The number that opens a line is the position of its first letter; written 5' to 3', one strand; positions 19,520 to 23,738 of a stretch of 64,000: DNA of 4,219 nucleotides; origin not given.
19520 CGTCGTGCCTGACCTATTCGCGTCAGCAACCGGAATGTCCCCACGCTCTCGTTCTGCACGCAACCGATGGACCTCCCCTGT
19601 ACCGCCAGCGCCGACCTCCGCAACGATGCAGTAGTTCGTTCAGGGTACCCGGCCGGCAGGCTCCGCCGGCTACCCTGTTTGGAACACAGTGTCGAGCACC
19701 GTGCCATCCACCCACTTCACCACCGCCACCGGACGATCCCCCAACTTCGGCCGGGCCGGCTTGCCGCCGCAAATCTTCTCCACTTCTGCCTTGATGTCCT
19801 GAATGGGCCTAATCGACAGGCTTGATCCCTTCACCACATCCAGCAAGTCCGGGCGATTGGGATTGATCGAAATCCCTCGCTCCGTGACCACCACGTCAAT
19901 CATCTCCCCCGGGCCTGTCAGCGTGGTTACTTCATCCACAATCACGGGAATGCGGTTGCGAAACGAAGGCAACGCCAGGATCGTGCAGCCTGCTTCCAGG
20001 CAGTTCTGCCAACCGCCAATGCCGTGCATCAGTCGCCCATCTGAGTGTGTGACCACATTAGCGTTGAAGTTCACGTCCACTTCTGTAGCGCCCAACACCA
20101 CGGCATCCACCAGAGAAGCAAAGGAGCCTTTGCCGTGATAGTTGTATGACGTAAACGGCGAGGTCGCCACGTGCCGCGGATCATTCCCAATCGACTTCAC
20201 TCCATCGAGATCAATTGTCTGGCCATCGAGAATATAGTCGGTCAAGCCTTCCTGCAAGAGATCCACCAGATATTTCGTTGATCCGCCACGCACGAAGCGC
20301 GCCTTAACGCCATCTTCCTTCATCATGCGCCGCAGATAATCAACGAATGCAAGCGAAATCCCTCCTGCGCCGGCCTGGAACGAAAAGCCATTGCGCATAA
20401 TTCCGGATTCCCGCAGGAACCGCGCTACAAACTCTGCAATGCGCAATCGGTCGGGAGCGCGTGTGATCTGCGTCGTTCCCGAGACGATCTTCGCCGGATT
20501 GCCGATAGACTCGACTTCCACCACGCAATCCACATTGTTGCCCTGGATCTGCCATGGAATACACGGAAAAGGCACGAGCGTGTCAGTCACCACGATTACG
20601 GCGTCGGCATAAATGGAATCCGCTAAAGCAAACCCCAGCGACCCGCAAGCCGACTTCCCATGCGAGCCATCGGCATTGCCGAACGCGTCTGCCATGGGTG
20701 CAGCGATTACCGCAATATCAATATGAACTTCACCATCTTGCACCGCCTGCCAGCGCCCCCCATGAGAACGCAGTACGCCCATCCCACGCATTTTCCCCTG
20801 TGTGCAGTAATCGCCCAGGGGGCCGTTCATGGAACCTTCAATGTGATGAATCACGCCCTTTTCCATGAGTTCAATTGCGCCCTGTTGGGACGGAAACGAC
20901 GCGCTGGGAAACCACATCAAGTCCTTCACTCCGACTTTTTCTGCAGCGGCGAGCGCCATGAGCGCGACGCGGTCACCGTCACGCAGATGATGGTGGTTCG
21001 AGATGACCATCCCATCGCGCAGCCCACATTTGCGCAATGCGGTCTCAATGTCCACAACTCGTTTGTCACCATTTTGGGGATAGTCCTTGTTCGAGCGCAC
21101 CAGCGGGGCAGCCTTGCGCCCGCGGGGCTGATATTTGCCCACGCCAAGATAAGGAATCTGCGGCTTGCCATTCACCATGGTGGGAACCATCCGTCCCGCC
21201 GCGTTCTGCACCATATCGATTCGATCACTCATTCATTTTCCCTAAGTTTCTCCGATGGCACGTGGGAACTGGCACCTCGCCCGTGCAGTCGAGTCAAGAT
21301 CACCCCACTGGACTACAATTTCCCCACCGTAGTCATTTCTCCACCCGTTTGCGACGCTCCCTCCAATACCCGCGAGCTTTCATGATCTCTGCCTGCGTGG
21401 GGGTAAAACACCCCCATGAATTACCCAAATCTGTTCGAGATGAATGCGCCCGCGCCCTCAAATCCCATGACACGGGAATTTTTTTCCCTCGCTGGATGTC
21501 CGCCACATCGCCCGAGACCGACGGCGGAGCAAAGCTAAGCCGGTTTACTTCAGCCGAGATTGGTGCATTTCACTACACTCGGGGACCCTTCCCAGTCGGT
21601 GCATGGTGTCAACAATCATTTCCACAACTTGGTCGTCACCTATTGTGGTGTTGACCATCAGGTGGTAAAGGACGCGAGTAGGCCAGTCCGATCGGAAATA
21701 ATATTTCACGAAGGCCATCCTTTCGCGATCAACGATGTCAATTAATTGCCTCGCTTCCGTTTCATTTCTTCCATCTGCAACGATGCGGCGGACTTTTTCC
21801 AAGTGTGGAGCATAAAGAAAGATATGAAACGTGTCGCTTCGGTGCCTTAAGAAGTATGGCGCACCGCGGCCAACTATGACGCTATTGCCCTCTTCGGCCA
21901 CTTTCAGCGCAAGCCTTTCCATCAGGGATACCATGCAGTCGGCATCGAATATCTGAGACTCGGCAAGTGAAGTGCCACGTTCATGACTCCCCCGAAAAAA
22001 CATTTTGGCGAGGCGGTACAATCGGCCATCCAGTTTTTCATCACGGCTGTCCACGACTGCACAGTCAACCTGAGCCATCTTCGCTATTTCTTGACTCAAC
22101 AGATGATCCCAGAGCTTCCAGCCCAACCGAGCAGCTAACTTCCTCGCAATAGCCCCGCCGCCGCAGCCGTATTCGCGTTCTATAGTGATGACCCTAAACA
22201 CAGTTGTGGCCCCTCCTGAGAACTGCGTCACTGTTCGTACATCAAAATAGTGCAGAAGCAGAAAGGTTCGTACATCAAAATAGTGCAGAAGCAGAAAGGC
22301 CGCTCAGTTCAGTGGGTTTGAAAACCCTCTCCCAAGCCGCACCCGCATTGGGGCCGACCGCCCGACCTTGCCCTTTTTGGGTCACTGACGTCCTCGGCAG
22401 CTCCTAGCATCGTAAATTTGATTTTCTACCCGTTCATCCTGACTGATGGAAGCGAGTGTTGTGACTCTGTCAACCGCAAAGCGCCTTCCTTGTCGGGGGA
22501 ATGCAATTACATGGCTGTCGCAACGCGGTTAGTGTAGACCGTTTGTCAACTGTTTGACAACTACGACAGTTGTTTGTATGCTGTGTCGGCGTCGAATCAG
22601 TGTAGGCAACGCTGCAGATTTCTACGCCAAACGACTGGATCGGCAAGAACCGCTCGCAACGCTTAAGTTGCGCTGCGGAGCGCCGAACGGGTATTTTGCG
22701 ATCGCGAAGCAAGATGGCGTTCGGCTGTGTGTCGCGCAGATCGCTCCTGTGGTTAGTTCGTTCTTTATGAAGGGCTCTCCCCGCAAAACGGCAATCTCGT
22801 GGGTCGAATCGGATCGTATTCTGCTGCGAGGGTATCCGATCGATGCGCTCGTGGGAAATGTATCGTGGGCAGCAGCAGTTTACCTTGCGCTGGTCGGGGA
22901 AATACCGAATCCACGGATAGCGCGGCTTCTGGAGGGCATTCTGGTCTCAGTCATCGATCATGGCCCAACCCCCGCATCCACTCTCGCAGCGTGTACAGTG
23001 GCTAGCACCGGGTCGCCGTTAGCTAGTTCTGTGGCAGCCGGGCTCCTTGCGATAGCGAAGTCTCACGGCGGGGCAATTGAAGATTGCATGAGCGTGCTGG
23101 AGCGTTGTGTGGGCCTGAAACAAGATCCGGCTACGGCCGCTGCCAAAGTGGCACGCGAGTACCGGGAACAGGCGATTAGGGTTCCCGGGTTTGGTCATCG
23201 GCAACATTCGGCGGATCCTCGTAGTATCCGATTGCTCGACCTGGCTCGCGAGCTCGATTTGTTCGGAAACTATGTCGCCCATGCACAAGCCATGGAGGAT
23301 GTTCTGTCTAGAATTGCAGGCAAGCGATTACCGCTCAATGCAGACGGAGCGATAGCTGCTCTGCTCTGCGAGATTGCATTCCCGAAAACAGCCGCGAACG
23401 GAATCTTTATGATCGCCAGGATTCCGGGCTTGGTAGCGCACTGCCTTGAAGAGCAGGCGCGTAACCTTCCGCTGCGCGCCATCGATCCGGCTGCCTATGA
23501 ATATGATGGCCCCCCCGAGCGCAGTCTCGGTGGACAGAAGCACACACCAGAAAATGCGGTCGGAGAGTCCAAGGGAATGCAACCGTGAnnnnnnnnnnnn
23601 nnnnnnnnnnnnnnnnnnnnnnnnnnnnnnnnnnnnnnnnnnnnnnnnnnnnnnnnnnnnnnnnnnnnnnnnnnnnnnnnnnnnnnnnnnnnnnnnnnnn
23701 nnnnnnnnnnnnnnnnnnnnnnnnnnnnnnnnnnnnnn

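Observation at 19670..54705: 35-kb hydrolase-dominated catabolic supercluster that matches no described pathway (candidate N-heterocycle / cyclic-amide degradation system)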

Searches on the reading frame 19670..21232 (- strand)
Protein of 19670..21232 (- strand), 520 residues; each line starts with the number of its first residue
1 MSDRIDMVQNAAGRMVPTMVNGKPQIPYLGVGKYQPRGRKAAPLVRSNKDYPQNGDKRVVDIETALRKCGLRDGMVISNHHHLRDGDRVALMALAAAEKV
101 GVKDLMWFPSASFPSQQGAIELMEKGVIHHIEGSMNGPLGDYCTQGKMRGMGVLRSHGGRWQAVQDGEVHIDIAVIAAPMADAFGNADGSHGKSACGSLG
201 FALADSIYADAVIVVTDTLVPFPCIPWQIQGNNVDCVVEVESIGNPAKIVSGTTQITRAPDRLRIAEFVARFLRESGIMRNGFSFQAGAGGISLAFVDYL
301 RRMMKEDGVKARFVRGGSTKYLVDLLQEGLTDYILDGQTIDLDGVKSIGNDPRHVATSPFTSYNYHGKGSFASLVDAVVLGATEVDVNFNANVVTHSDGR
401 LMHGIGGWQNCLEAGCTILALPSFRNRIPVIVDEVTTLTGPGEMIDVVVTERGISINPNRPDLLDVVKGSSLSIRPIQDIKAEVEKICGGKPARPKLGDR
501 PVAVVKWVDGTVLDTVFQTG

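Call 3: search_protein_families(library=pfam, proteins=[window:19670-21232:-])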
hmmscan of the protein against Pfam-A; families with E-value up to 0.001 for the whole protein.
window:19670-21232:- (520 aa): 1 family
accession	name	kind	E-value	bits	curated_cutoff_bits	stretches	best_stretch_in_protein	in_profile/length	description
PF04223.18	CitF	-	1e-124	417.6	27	1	57-518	3-465/466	Citrate lyase, alpha subunit (CitF)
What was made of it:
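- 19670..21232 (-): g1: CitF-like (citrate lyase alpha-subunit family) CoA/ACP-transferase. It stands alone, with no citD or citE nearby. PF04223 at 1e-124 (call 3).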

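Call 6: search_protein_families(library=ncbifam, proteins=[window:19670-21232:-], max_evalue=0.00001)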
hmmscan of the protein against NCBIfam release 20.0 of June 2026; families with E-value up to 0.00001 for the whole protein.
window:19670-21232:- (520 aa): 1 family
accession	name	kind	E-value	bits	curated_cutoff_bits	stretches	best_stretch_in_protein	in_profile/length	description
TIGR01584.1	citF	equivalog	2.2e-139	465.3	501.45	1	53-517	22-488/492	citrate lyase subunit alpha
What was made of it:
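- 19670..21232 (-): TIGR01584 scores 465 bits against a cutoff of 501 (call 6).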

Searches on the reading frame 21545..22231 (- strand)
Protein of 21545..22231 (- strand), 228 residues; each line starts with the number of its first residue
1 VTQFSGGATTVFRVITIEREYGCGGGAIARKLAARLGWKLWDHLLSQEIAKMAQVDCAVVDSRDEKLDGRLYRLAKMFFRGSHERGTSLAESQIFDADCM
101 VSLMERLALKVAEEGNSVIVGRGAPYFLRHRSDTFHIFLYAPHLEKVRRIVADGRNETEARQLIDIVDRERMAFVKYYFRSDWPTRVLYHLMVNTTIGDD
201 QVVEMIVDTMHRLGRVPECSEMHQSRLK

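Call 3: search_protein_families(library=pfam, proteins=[window:21545-22231:-])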
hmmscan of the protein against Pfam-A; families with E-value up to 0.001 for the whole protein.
window:21545-22231:- (228 aa): 1 family
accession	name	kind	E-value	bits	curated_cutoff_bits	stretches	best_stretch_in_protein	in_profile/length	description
PF13189.12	Cytidylate_kin2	-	1.3e-38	133.3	28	1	14-196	1-175/176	Cytidylate kinase-like family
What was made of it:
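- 21545..22201 (-): g2: Cytidylate_kin2-like protein. By eye, its P-loop lacks the usual Lys. PF13189 at 1.3e-38 (call 3).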

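Call 6: search_protein_families(library=ncbifam, proteins=[window:21545-22231:-], max_evalue=0.00001)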
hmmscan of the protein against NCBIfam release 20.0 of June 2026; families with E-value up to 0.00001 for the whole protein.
window:21545-22231:- (228 aa): 1 family
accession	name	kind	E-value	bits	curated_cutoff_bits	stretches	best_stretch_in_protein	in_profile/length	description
TIGR02173.1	cyt_kin_arch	equivalog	1.1e-06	28.7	102.1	0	86-209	42-167/169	(d)CMP kinase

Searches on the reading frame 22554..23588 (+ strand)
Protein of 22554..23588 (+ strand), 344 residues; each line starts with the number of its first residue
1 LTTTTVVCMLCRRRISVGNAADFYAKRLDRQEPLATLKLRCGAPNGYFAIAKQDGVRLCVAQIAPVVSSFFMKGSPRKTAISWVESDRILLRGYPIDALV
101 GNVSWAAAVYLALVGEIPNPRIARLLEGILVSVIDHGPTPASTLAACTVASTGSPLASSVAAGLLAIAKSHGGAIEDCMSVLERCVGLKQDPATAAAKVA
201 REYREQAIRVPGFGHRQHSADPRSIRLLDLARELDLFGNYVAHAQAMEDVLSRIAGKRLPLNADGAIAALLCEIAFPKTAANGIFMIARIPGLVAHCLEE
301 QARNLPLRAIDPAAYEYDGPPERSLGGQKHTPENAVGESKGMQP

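Call 3: search_protein_families(library=pfam, proteins=[window:22554-23588:+])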
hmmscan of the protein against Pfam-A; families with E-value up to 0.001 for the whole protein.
window:22554-23588:+ (344 aa): 1 family
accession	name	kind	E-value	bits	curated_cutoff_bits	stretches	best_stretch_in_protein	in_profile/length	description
PF00285.26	Citrate_synt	-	4.7e-35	121.7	27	1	105-304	149-351/357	Citrate synthase, C-terminal domain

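Call 6: search_protein_families(library=ncbifam, proteins=[window:22554-23588:+], max_evalue=0.00001)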
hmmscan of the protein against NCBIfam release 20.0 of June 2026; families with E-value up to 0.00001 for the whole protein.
window:22554-23588:+ (344 aa): 20 families
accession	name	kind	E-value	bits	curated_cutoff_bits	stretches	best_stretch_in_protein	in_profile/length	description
NF004869.0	PRK06224.1-6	subfamily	3.1e-72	243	212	1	78-326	6-257/263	citryl-CoA lyase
NF004866.0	PRK06224.1-3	subfamily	5.6e-69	232.3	245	1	75-325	17-269/275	citryl-CoA lyase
NF004864.0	PRK06224.1-1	equivalog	1.1e-56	191.9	261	1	78-325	18-275/278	citryl-CoA lyase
NF004868.0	PRK06224.1-5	subfamily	2.7e-52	177.4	193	1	76-306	5-241/260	citryl-CoA lyase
NF004867.0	PRK06224.1-4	equivalog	1.3e-42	145.6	409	1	97-302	29-235/261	citryl-CoA lyase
NF004865.0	PRK06224.1-2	equivalog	1.2e-26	93.8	323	1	85-320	19-262/265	citryl-CoA lyase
TIGR01800.1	cit_synth_II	subfamily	5.3e-23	81.4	421.3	1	103-324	147-361/368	2-methylcitrate synthase/citrate synthase II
NF009005.0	PRK12350.1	subfamily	1.1e-21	77.5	332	1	117-324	152-354/366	citrate synthase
NF041301.1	Cit_synth_Halo_CitZ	equivalog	1.4e-21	77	550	1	102-320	156-368/379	citrate synthase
NF041157.1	Cit_synThplmales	equivalog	3e-18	66.1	590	1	127-322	174-367/377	citrate synthase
NF010636.0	PRK14033.1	equivalog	1.5e-17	63.5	479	1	140-325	193-372/376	bifunctional 2-methylcitrate synthase/citrate synthase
NF004126.0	PRK05614.1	equivalog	2.6e-17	62.4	505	1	119-302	215-403/430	citrate synthase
NF010639.0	PRK14036.1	equivalog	2.9e-15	55.8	502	1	102-304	153-355/379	citrate synthase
NF009006.1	PRK12351.1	equivalog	3.6e-15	55.2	550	1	113-323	165-368/376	bifunctional 2-methylcitrate synthase/citrate synthase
NF010640.0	PRK14037.1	subfamily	1.8e-14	53.4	504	1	129-310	176-362/377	citrate synthase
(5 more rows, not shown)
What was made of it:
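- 22578..23588 (+): g3: citryl-CoA lyase-like protein (citrate-synthase C-terminal fold). Its stop overlaps the start of g4. NF004869 scores 243 bits against a cutoff of 212 (call 6).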

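Call 48: find_related_loci(query=window:22578-23588:+, collection=metagenome_contigs, flank=10000)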
Query window:22578-23588:+ (336 aa) in metagenome_contigs; peptide patterns used: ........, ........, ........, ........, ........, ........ (x = any residue, [..] = any of these).
174 stretches matched a pattern; 7 encode a relative of the query (tblastn E <= 1e-3); 7 distinct loci.
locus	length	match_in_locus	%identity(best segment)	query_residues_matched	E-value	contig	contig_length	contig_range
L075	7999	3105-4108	97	1-336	0e+0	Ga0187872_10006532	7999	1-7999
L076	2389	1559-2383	91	62-336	1e-179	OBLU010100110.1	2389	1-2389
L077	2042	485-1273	76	63-325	9e-138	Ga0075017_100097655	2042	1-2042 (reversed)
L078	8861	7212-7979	47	64-317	7e-66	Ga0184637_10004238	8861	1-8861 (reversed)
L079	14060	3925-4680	43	64-311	2e-59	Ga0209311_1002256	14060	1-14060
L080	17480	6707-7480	40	64-317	2e-59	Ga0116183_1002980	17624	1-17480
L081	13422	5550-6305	43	64-311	2e-59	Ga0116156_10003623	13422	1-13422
